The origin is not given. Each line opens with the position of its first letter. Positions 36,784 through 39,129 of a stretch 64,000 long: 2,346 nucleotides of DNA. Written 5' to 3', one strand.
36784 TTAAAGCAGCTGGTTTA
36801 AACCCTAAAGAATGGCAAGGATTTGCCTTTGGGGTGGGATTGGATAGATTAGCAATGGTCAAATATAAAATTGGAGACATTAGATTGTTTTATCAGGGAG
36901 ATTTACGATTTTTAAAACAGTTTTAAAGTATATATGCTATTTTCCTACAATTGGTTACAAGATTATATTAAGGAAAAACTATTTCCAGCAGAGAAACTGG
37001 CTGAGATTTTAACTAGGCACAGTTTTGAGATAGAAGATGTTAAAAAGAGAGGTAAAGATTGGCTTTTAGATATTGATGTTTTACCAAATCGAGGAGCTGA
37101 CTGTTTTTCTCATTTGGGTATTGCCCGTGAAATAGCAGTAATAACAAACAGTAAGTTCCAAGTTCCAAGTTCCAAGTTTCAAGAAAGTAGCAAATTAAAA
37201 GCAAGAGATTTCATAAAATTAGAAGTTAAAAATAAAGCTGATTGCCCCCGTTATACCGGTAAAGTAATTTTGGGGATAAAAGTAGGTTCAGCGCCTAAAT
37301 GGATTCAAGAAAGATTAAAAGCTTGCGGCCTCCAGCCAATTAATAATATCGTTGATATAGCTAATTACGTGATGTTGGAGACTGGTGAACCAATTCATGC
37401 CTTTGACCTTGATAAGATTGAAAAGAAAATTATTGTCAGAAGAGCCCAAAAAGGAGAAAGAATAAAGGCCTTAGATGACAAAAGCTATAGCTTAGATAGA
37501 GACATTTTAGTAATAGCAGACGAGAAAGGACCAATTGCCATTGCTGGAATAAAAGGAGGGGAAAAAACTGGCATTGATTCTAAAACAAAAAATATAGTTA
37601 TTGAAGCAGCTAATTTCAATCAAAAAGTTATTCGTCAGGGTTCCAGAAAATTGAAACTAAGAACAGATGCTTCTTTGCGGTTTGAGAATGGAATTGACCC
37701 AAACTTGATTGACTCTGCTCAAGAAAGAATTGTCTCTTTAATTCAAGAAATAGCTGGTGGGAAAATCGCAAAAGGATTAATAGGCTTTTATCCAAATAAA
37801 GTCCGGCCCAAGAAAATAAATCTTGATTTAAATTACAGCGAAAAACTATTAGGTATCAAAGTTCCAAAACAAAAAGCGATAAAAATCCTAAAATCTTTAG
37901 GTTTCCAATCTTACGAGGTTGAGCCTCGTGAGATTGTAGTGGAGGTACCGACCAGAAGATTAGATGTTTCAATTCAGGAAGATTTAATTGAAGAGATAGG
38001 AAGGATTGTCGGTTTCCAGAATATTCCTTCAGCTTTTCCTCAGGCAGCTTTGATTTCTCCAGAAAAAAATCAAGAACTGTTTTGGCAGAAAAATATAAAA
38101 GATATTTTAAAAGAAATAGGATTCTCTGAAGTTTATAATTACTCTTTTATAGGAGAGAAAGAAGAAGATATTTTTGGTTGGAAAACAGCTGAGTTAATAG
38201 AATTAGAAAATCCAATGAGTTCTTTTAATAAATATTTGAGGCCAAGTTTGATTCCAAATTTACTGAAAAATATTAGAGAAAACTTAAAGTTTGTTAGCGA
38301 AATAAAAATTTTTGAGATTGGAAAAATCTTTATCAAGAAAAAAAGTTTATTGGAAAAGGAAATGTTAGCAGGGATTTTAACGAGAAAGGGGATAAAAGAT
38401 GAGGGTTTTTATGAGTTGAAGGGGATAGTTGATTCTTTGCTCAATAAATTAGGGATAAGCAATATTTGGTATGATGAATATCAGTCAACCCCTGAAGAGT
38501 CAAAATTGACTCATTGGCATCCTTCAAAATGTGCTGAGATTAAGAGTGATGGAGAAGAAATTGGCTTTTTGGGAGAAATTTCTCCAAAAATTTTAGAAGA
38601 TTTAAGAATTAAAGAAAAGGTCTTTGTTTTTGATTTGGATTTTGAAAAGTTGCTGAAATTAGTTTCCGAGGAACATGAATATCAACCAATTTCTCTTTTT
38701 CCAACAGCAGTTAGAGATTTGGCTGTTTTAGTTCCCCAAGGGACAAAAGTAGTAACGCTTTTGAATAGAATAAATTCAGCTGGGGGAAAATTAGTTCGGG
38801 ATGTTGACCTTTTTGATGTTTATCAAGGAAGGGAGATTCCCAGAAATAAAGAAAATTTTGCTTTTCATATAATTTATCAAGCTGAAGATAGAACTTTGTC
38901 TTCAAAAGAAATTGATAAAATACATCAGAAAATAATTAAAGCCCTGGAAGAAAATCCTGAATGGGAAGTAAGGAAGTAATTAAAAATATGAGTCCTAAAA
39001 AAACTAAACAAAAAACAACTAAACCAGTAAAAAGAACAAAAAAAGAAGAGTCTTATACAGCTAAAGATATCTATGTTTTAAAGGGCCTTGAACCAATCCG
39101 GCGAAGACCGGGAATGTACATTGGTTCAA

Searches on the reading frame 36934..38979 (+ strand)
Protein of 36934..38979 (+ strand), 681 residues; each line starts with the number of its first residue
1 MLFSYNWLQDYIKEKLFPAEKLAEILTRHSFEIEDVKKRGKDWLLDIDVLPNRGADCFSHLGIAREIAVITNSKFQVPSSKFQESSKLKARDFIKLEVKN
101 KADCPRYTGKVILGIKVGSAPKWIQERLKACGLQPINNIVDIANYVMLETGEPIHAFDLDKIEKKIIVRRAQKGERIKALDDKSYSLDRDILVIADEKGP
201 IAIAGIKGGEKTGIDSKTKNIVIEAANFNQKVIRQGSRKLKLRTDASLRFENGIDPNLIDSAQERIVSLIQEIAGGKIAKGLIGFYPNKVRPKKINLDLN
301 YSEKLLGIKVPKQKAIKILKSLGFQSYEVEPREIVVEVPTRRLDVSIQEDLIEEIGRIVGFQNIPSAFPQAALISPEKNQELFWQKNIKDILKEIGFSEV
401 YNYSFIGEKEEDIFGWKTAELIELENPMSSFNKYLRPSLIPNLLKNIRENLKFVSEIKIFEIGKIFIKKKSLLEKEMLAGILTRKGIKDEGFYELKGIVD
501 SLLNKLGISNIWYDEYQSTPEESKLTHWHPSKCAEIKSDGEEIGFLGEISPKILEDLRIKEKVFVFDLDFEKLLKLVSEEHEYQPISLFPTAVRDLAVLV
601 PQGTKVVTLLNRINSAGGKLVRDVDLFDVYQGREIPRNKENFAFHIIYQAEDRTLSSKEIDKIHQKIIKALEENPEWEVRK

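Call 54: search_protein_families(library=pfam, proteins=[window:36934-38979:+], max_evalue=0.00001)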
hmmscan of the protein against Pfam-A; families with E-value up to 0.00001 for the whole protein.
window:36934-38979:+ (681 aa): 4 families
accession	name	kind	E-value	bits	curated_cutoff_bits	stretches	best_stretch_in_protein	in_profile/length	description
PF03483.22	B3_4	-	5.4e-69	231.7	29.3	1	104-275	2-174/174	B3/4 domain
PF17759.6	tRNA_synthFbeta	-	3.4e-50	170.9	22.4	1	364-570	1-214/214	Phenylalanyl tRNA synthetase beta chain CLM domain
PF03147.19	FDX-ACB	-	4.5e-26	91.6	31.1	1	587-680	1-94/94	Ferredoxin-fold anticodon binding domain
PF03484.21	B5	-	4.9e-20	71.9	28.6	1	295-361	1-67/67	tRNA synthetase B5 domain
